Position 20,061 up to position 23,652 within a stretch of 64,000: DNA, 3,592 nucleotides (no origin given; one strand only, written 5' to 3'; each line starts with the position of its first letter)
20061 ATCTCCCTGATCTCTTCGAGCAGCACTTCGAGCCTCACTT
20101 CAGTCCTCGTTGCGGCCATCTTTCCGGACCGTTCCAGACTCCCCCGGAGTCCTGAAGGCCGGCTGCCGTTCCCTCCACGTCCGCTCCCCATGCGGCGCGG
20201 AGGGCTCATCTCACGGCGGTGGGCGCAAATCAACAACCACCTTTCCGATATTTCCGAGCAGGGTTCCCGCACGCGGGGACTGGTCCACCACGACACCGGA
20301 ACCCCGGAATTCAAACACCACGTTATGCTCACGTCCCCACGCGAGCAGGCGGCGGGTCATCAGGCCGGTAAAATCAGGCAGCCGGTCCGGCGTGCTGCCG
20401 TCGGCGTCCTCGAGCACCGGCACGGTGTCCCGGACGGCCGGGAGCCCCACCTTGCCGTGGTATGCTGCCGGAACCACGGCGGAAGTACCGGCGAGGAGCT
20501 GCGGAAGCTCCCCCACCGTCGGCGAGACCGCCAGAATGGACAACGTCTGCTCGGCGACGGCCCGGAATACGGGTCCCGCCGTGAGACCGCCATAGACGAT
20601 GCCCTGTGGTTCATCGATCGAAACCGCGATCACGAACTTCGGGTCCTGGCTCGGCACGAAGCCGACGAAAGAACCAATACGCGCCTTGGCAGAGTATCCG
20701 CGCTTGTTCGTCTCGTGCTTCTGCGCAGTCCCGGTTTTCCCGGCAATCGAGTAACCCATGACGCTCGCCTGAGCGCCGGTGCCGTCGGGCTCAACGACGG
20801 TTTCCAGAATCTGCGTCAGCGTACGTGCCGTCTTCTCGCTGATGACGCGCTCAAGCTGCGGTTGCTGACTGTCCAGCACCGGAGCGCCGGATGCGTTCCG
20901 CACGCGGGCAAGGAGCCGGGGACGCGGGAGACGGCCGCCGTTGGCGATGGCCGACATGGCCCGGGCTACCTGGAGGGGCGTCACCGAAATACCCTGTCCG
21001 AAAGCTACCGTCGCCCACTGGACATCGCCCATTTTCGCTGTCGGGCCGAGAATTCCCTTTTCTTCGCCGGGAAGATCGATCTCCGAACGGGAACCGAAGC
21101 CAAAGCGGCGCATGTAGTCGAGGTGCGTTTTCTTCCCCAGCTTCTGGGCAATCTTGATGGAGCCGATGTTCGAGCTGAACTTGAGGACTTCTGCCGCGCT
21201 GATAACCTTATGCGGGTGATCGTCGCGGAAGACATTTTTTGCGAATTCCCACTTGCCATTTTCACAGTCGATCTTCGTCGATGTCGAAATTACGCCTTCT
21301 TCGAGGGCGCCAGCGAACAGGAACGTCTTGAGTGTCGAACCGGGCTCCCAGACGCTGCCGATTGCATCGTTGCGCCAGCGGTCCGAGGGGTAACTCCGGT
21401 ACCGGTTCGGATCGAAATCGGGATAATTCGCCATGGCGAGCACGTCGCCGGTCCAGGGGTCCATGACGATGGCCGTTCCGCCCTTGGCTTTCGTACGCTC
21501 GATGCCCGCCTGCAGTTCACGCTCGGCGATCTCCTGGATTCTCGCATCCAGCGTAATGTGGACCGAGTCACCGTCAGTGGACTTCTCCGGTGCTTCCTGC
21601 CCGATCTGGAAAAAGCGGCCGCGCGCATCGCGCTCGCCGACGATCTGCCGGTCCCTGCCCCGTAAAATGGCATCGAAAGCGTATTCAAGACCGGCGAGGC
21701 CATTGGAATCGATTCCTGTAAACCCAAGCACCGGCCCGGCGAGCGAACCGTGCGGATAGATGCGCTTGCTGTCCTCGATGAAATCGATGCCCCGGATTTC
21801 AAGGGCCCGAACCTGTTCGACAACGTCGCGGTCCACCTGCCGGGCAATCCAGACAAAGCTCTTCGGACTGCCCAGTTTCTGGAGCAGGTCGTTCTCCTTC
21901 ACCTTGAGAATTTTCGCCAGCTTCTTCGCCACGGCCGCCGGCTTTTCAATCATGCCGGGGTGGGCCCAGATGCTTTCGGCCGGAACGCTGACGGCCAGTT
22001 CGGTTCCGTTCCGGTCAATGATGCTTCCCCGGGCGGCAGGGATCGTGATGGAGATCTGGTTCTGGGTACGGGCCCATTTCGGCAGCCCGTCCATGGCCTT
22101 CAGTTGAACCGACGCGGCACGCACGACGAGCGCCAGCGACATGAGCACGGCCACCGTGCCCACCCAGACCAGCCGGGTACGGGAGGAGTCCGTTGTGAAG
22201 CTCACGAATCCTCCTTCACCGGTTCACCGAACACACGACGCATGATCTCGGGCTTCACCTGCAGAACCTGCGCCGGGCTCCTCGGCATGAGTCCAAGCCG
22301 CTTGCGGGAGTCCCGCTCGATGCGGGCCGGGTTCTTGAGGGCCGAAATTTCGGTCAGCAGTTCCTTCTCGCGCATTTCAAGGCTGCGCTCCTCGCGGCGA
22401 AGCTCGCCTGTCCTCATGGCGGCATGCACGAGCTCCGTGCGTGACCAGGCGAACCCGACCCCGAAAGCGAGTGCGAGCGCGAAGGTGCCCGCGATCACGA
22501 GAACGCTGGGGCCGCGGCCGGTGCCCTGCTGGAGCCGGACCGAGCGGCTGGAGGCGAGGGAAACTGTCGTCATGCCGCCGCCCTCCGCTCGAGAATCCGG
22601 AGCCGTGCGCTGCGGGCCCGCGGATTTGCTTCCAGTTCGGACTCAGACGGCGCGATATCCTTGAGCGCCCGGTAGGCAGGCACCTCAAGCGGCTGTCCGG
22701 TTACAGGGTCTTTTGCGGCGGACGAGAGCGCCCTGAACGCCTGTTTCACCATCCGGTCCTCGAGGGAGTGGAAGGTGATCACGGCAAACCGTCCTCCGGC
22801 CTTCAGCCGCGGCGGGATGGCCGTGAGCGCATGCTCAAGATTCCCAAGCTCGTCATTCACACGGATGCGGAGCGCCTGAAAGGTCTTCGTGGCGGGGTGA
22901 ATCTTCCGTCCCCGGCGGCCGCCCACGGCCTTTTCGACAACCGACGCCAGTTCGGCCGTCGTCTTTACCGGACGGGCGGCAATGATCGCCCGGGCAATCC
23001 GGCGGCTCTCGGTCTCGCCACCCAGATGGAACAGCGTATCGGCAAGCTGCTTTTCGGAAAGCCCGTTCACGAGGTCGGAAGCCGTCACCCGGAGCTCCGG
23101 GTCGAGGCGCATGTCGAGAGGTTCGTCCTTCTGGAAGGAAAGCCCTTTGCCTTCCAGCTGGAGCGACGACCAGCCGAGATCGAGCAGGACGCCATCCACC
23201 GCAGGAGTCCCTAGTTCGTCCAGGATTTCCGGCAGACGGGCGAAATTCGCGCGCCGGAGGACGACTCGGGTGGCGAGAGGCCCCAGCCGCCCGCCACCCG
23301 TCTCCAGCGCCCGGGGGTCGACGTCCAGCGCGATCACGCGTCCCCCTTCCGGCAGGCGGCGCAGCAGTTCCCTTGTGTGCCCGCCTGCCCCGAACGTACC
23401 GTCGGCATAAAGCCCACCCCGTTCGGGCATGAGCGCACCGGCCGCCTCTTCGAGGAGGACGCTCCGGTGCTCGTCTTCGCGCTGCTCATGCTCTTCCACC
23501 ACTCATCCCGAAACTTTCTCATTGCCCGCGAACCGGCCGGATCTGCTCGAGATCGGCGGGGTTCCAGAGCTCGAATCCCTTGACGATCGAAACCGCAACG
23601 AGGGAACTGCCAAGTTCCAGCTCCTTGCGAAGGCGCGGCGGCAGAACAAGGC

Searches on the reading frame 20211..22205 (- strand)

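Call 50: search_protein_families(library=pfam, proteins=[window:20211-22205:-], max_evalue=0.001)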
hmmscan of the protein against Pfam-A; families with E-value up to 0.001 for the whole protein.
window:20211-22205:- (664 aa): 4 families
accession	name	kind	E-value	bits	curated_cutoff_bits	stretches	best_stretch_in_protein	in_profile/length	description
PF00905.27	Transpeptidase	-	3.1e-80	270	22.1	1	243-551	1-298/299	Penicillin binding protein transpeptidase domain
PF03717.20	PBP_dimer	-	3.2e-21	77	24.4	1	55-198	2-175/180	Penicillin-binding Protein dimerisation domain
PF21922.1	PBP_dimer_2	-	2.3e-05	25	27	0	147-190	24-66/83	Penicillin binding protein A dimerisation domain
PF03793.24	PASTA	-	0.00069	20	23.2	0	608-657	2-59/64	PASTA domain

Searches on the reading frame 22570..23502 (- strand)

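Call 50: search_protein_families(library=pfam, proteins=[window:22570-23502:-], max_evalue=0.001)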
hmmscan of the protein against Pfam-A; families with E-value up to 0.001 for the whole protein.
window:22570-23502:- (310 aa): 1 family
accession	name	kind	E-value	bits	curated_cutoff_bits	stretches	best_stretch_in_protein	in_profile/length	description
PF01795.25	Methyltransf_5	-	1e-90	304.8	27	1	11-306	3-308/309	MraW methylase family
